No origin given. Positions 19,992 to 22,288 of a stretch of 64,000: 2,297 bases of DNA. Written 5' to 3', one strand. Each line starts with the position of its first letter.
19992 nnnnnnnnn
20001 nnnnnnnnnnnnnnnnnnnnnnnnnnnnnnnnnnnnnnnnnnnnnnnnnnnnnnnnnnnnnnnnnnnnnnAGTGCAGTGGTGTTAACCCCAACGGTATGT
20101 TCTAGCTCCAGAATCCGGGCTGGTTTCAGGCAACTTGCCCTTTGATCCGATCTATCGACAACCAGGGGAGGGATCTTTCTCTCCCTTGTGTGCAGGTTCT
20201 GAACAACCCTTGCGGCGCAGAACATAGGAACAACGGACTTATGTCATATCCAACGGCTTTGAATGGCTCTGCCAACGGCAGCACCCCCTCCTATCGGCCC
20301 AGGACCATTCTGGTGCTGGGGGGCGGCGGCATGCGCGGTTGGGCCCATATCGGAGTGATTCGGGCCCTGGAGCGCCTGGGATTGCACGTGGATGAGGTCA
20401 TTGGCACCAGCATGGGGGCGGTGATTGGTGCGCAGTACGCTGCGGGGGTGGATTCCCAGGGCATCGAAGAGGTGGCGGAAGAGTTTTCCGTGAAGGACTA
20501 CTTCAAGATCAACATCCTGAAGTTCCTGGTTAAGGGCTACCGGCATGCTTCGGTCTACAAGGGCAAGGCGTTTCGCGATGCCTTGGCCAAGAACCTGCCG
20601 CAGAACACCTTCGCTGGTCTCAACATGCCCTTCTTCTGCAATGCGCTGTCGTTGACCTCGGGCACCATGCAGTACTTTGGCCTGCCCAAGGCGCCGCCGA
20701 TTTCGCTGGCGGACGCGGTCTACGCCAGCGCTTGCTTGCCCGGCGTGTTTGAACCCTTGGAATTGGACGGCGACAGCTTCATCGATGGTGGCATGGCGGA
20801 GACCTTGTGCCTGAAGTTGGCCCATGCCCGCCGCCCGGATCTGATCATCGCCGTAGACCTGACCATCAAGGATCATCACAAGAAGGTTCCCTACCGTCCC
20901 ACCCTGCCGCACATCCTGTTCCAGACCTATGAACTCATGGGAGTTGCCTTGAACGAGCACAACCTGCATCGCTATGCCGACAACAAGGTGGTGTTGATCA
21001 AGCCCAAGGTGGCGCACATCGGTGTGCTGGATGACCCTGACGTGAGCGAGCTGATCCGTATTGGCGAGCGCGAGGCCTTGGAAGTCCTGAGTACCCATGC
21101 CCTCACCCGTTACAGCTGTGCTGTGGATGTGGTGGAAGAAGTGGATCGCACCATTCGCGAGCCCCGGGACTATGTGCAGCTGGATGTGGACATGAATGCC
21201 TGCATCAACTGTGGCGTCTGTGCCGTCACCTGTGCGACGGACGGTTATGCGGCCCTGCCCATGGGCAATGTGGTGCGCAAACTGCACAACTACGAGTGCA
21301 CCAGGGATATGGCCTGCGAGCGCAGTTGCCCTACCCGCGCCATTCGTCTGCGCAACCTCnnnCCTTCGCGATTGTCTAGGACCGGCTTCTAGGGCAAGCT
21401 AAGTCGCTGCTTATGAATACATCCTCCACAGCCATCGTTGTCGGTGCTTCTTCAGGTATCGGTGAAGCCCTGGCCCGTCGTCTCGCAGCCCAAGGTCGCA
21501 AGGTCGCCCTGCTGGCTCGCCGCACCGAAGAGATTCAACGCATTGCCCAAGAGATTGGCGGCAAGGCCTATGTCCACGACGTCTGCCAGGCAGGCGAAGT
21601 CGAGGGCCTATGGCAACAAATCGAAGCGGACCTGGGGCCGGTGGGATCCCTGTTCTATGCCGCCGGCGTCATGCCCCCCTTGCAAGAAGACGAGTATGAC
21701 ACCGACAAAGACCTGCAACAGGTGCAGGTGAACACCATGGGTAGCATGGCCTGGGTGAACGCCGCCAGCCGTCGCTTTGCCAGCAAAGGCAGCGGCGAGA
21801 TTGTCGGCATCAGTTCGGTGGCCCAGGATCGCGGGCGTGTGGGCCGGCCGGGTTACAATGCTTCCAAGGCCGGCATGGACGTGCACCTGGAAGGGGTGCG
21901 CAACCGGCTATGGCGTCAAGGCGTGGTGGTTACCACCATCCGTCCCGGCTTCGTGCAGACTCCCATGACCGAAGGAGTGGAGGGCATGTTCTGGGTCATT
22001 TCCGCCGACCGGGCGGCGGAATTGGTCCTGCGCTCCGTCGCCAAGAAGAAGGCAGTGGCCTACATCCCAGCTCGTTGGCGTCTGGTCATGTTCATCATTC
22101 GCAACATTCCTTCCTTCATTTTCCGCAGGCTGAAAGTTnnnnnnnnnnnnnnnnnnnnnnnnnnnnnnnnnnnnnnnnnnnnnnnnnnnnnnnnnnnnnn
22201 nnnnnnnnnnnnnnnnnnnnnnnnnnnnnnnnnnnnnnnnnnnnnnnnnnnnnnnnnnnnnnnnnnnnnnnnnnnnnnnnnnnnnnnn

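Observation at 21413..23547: DprE2-like SDR and DprE1-like FAD oxidase pair (putative polyprenyl-phospho-sugar 2'-epimerase) with overlapping start and stop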

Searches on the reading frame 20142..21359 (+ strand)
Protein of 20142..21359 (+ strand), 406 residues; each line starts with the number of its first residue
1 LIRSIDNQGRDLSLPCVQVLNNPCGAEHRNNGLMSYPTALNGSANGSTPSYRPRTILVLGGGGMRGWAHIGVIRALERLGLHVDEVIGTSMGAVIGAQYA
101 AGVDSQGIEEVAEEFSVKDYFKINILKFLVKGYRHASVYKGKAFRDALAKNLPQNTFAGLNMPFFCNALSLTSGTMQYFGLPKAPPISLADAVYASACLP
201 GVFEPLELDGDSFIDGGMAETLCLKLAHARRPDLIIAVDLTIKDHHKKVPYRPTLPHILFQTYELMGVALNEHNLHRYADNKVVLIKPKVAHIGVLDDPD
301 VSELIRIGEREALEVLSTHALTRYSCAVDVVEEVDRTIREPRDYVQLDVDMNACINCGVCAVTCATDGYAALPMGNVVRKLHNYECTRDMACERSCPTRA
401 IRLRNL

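Call 5: search_protein_families(library=pfam, proteins=[window:20142-21359:+])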
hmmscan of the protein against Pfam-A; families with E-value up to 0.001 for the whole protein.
window:20142-21359:+ (406 aa): 5 families
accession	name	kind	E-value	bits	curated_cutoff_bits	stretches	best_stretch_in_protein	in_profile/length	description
PF01734.28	Patatin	-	1.6e-33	117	27.7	1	57-222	1-185/191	Patatin-like phospholipase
PF00037.32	Fer4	-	1.5e-06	28.2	21.1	0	385-402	7-24/24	4Fe-4S binding domain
PF12837.12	Fer4_6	-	2.2e-06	27.8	25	1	349-366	4-21/24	4Fe-4S binding domain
PF14697.11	Fer4_21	-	4.6e-06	27.1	35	1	349-402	3-58/59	4Fe-4S dicluster domain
PF13237.11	Fer4_10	-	0.00087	19.6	25.5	0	350-397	5-53/53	4Fe-4S dicluster domain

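Call 6: search_protein_families(library=ncbifam, proteins=[window:20142-21359:+], max_evalue=0.01)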
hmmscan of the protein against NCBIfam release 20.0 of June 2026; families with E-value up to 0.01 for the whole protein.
window:20142-21359:+ (406 aa): 19 families
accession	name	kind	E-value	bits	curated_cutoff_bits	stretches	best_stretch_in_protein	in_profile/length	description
NF007623.0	PRK10279.1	equivalog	1.1e-24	87.1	272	1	57-245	8-185/301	patatin-like phospholipase RssA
NF043045.1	T4SS_VpdC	equivalog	1.7e-14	52.9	1000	2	166-221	445-500/880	Dot/Icm T4SS effector VpdC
NF041079.1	CBASS_lipase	equivalog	1.4e-13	50.8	200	1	55-218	2-175/317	CBASS cGAMP-activated phospholipase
NF038196.1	ferrodoxin_EFR1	subfamily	3.9e-06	27.1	75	1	346-404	179-232/242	EFR1 family ferrodoxin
NF058577.1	FdxA_fam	equivalog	6.1e-05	23.1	65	0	346-367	30-51/52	4Fe-4S ferredoxin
NF040864.1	HgcB_ferredoxin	equivalog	7.9e-05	22.4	99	1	344-403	6-63/93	mercury methylation ferredoxin HgcB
NF053870.1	DS2_1_antiphage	equivalog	0.00014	21.3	400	1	56-113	2-64/299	anti-phage phospholipase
NF045766.1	PhenlGlyoxDHPadI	equivalog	0.0005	18.9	700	1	347-403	81-135/443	NADH-dependent phenylglyoxylate dehydrogenase subunit beta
TIGR02494.1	PFLE_PFLC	subfamily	0.00052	19.4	174.35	1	346-403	42-99/293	glycyl-radical enzyme activating protein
NF043039.1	HgcAB_like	equivalog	0.0011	18.7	285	1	340-402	288-350/350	HgcAB-like fusion protein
NF009053.0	PRK12387.1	subfamily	0.0013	18.5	204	1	349-404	35-93/180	formate hydrogenlyase complex iron-sulfur subunit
NF006076.0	PRK08222.1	equivalog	0.0014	18.5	270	1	348-405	34-94/181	hydrogenase 4 subunit H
NF042909.1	FMH_DH_FwdF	exception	0.0021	17.2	375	0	338-401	41-195/336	tungsten-dependent formylmethanofuran dehydrogenase subunit FwdF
NF009451.0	PRK12809.1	equivalog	0.0035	15.7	1154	1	342-403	77-136/639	formate-dependent uric acid utilization protein YgfT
NF040770.1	hetero_SS_HdrA2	exception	0.0037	15.4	1100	1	345-405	570-627/777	CoB-CoM heterodisulfide reductase HdrA2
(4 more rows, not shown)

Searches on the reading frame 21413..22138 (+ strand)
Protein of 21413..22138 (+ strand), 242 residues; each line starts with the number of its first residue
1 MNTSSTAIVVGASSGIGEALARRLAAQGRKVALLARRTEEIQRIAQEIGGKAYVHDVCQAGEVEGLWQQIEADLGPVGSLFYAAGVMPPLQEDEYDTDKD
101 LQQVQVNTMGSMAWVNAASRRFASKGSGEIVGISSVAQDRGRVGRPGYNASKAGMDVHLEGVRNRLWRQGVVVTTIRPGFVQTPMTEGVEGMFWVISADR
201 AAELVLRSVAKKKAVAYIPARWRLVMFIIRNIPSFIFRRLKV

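Call 5: search_protein_families(library=pfam, proteins=[window:21413-22138:+])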
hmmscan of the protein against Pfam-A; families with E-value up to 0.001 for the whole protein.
window:21413-22138:+ (242 aa): 4 families
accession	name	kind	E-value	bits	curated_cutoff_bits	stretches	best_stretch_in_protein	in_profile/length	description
PF00106.31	adh_short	-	1e-36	126.7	26.6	1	6-188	2-189/195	short chain dehydrogenase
PF13561.12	adh_short_C2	-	3.9e-29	102.3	27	1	11-216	1-210/236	Enoyl-(Acyl carrier protein) reductase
PF08659.16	KR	-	2.1e-08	34.7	22.6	1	6-161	2-162/180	KR domain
PF13460.12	NAD_binding_10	-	0.00062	20.1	27.2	0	11-68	1-59/184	NAD(P)H-binding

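Call 6: search_protein_families(library=ncbifam, proteins=[window:21413-22138:+], max_evalue=0.01)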
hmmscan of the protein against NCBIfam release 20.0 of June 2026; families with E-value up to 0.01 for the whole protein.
window:21413-22138:+ (242 aa): 221 families (the best 25 are shown)
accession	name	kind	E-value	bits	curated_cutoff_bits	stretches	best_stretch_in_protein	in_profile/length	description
NF005489.0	PRK07102.1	equivalog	3.4e-55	187.3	267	1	6-242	3-243/243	SDR family oxidoreductase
NF005437.0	PRK07024.1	equivalog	1.5e-41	142.5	266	1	4-240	4-246/259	SDR family oxidoreductase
NF006099.0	PRK08251.1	equivalog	1.2e-37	129.5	253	1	3-240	3-249/250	SDR family oxidoreductase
NF053786.1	DcplherypntRedDprE2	equivalog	1.5e-36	126.3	250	1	5-241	9-251/252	decaprenylphospho-beta-D-erythro-pentofuranosid-2-ulose 2-reductase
NF005878.0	PRK07825.1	subfamily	1.3e-32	113.3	287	1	6-237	11-245/278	short chain dehydrogenase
NF004825.0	PRK06181.1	equivalog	2.3e-28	99.2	215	1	5-186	7-193/268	SDR family oxidoreductase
NF005559.1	PRK07231.1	subfamily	8.3e-28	97.5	215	1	5-190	5-195/249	glucose 1-dehydrogenase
NF005594.0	PRK07326.1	equivalog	1.9e-27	96.3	271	1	4-210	6-217/237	SDR family oxidoreductase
NF004198.0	PRK05653.1-3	equivalog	6.2e-27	94.6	296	1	4-216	7-221/248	3-oxoacyl-ACP reductase FabG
NF009466.0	PRK12826.1-2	subfamily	7.6e-27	94.3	222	1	4-188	3-194/248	3-oxoacyl-ACP reductase FabG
TIGR01830.1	3oxo_ACP_reduc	equivalog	1.5e-26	93.6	297.75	1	7-191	1-191/239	3-oxoacyl-[acyl-carrier-protein] reductase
NF005854.0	PRK07775.1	equivalog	2.4e-26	92.6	260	1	6-186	12-197/274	SDR family oxidoreductase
NF005806.0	PRK07666.1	equivalog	2.2e-25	89.4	286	1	5-187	8-195/239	3-ketoacyl-ACP reductase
NF005067.0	PRK06484.1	equivalog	2.2e-25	89.2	713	1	4-186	273-456/524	short chain dehydrogenase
NF005539.0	PRK07201.1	equivalog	1.1e-23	83.9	549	1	7-214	373-589/657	SDR family oxidoreductase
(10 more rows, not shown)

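Call 17: search_solved_structures(query=window:21413-22138:+, show_alignments=2)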
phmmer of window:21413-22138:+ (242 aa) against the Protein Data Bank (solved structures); distinct sequences matched with E-value up to 0.001: 513 (the best 60 are shown).
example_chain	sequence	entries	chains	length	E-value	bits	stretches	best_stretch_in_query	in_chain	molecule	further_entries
7tzp_A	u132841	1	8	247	1.4e-22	83.5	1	4-200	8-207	3-oxoacyl-ACP reductase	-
6t6n_A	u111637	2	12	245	1.7e-22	83.2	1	4-199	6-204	3-oxoacyl-[acyl-carrier protein] reductase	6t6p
4cql_B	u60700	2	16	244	2.6e-22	82.6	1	7-189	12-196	CARBONYL REDUCTASE FAMILY MEMBER 4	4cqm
21gq_C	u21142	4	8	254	1e-18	70.8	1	5-241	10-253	Decaprenylphosphoryl-2-keto-beta-D-erythro-pentose reductase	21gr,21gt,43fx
3woh_A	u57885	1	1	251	1.3e-18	70.5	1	5-188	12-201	SiaM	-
2jah_A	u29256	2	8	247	2.8e-18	69.4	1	6-185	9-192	CLAVULANIC ACID DEHYDROGENASE | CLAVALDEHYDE DEHYDROGENASE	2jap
4dml_A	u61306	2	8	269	2.9e-18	69.4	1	4-219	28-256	3-oxoacyl-[acyl-carrier-protein] reductase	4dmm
3vc7_A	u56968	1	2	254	5.1e-18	68.6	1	6-201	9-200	Putative oxidoreductase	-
4eso_A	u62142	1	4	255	5.1e-18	68.5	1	6-201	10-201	Putative oxidoreductase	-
3emk_A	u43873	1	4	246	5.4e-18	68.5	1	4-187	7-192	GLUCOSE/RIBITOL DEHYDROGENASE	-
3enn_A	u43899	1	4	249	5.6e-18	68.4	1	4-187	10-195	GLUCOSE/RIBITOL DEHYDROGENASE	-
1i01_A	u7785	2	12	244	9.3e-18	67.7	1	5-189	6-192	BETA-KETOACYL [ACP] REDUCTASE | 3-oxoacyl-[acyl-carrier protein] reductase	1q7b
6t77_A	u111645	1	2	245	9.5e-18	67.7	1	6-189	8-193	3-oxoacyl-ACP reductase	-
6t5x_A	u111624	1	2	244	1.9e-17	66.7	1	6-189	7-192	3-oxoacyl-[acyl-carrier-protein] reductase FabG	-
6t7m_A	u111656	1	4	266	2.4e-17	66.3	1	6-189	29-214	3-oxoacyl-[acyl-carrier-protein] reductase FabG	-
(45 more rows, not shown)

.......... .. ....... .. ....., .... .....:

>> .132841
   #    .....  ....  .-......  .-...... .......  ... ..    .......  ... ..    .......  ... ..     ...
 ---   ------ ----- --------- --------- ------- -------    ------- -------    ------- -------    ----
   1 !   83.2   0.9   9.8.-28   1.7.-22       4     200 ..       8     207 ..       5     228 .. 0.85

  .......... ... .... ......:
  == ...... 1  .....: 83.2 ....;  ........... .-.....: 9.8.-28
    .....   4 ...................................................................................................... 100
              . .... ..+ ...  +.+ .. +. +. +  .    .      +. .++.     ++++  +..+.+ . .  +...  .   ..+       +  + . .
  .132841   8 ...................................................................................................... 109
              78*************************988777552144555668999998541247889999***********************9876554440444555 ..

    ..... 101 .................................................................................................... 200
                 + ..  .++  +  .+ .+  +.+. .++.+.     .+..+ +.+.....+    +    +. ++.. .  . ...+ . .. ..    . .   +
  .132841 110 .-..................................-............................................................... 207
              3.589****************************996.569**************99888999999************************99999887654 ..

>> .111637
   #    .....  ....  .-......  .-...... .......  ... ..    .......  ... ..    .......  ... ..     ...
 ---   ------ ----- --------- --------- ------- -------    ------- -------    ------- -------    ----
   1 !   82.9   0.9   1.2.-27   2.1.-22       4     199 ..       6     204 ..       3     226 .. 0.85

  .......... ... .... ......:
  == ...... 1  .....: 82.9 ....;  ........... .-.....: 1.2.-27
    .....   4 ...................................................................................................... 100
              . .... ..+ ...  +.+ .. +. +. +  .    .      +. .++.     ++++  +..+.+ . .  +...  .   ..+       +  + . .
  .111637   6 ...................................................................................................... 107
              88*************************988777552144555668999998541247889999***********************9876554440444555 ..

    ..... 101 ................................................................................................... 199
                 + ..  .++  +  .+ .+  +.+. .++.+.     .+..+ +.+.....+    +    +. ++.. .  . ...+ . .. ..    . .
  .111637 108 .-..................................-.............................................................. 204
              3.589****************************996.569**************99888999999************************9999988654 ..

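Call 63: find_homologous_proteins(query=window:21413-22138:+)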
Query window:21413-22138:+ (242 aa): 6156 proteins with E <= 0.001 among 8000 candidates; the best 120 are listed.
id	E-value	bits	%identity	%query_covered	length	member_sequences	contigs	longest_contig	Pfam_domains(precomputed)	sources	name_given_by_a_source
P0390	6.4e-153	525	100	100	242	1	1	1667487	PF08659.17,PF13561.13,PF00106.32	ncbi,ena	-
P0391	1.5e-108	379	70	98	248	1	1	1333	PF08659.17,PF13561.13,PF00106.32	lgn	-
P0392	2.0e-103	363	69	98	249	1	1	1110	PF08659.17,PF13561.13,PF00106.32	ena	-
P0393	5.4e-101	355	67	98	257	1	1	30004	PF08659.17,PF13561.13,PF00106.32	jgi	-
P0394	4.6e-100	352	66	100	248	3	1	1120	PF08659.17,PF13561.13,PF00106.32,PF01370.28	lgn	-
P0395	3.5e-99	349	66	98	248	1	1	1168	PF08659.17,PF13561.13,PF00106.32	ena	-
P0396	6.9e-99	348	64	99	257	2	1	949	PF08659.17,PF13561.13,PF00106.32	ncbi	-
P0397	1.1e-98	347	66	99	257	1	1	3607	PF08659.17,PF13561.13,PF00106.32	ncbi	-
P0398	4.9e-98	345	65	99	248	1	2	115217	PF08659.17,PF13561.13,PF00106.32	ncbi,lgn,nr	ncbi:MAG: SDR family NAD(P)-dependent oxidoreductase [Planctomycetes bacterium]|nr:SDR family NAD(P)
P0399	1.9e-97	343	65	98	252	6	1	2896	PF08659.17,PF13561.13,PF00106.32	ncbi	-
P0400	2.5e-97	343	66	97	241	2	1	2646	PF08659.17,PF13561.13,PF00106.32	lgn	-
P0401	2.5e-97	343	64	100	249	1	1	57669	PF08659.17,PF13561.13,PF00106.32,PF01370.28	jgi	jgi:short-subunit dehydrogenase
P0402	7.7e-96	338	64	99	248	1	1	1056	PF08659.17,PF13561.13,PF00106.32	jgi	-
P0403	9.1e-96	338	65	99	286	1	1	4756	PF08659.17,PF13561.13,PF00106.32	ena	-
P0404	1.1e-95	337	66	97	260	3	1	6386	PF08659.17,PF13561.13,PF00106.32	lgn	-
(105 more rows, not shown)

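Call 64: find_encoding_contigs(protein=P0390, flank=2000, max_places=1)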
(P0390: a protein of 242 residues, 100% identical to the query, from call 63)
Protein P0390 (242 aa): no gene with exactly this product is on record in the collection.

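Call 79: predict_structure(alignment_id=A3)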
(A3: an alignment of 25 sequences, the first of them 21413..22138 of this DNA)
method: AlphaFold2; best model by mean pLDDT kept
length: 242 residues; sequences in the alignment: 25
mean_pLDDT: 91.3   pTM: 0.90
mean pLDDT of the five models: 91.3, 89.4, 89.0, 88.7, 88.0
residues with pLDDT >= 90: 176; 70-90: 49; 50-70: 14; < 50: 3
segments of 3 or more residues with pLDDT < 50: none
pLDDT, mean of each block of 10 residues (from residue 1): 80 97 97 98 98 98 98 98 93 90 97 98 97 81 77 96 96 95 82 87 97 93 83 73 51
secondary structure, 60 per line:
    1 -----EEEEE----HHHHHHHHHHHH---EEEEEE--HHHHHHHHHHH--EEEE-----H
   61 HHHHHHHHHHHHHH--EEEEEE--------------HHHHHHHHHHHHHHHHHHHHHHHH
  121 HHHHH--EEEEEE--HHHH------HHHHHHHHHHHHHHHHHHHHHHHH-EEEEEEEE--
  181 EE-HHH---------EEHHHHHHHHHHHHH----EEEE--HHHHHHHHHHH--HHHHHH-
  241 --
elements in order: E6-10 H15-26 E30-35 H38-48 E51-54 H60-74 E77-82 H97-125 E128-133 H136-139 H146-169 E171-178 H198-210 E215-218 H221-231 H234-239

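Call 82: fold_search(model_id=the predicted structure, library=pdb)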
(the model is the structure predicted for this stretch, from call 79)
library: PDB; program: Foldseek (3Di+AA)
matches with E <= 10: 2000; with E <= 0.001: 2000
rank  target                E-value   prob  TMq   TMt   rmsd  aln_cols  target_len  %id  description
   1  4cqm_F                3.7e-18  1.00  0.85  0.86   2.3       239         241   26  Crystal structure of heterotetrameric human ketoacyl reductase complexed with NAD and NADP (released 2014-09-10)
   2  4cqm_N                8.4e-18  1.00  0.83  0.86   2.4       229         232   26  Crystal structure of heterotetrameric human ketoacyl reductase complexed with NAD and NADP (released 2014-09-10)
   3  4cql_N                2.9e-17  1.00  0.81  0.85   2.9       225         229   26  Crystal structure of heterotetrameric human ketoacyl reductase complexed with NAD (released 2014-09-10)
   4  6t6n_A                3.2e-17  1.00  0.81  0.80   2.6       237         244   28  Crystal structure of Klebsiella pneumoniae FabG2(NADH-dependent) in complex with NADH at 2.5 A resolution (released 2020-11-18)
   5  4cqm_J                3.6e-17  1.00  0.82  0.83   2.2       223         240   26  Crystal structure of heterotetrameric human ketoacyl reductase complexed with NAD and NADP (released 2014-09-10)
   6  1x7g_B                4.9e-17  1.00  0.83  0.81   2.5       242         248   27  Actinorhodin Polyketide Ketoreductase, act KR, with NADP bound (released 2004-12-14)
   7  2pd6_D                5.2e-17  1.00  0.78  0.78   2.2       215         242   29  Structure of human hydroxysteroid dehydrogenase type 8, HSD17B8 (released 2007-05-08)
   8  9av4_B                5.8e-17  1.00  0.84  0.83   2.4       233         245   18  Design and application of synthetic 17B-HSD13 substrates to drug discovery, and to reveal preserved catalytic activity (released 2024-11-27)
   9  9av4_A                5.8e-17  1.00  0.86  0.81   2.4       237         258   18  Design and application of synthetic 17B-HSD13 substrates to drug discovery, and to reveal preserved catalytic activity (released 2024-11-27)
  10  4cqm_D                6.2e-17  1.00  0.77  0.76   2.1       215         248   29  Crystal structure of heterotetrameric human ketoacyl reductase complexed with NAD and NADP (released 2014-09-10)
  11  7tzp_G                6.2e-17  1.00  0.81  0.80   2.4       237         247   28  Crystal Structure of Putataive Short-Chain Dehydrogenase/Reductase (FabG) from Klebsiella pneumoniae subsp. pneumoniae (released 2022-03-02)
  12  7tzp_H                6.2e-17  1.00  0.81  0.80   2.6       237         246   28  Crystal Structure of Putataive Short-Chain Dehydrogenase/Reductase (FabG) from Klebsiella pneumoniae subsp. pneumoniae (released 2022-03-02)
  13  4dc1_A                6.5e-17  1.00  0.79  0.75   3.2       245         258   28  Crystal Structure of Y202F Actinorhodin Polyketide Ketoreductase with NADPH (released 2013-01-16)
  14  6t6p_A                6.9e-17  1.00  0.82  0.81   2.3       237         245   28  Crystal structure of Klebsiella pneumoniae FabG2(NADH-dependent) at 1.57 A resolution (released 2020-11-18)
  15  2pd6_C                7.4e-17  1.00  0.81  0.82   2.5       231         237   27  Structure of human hydroxysteroid dehydrogenase type 8, HSD17B8 (released 2007-05-08)
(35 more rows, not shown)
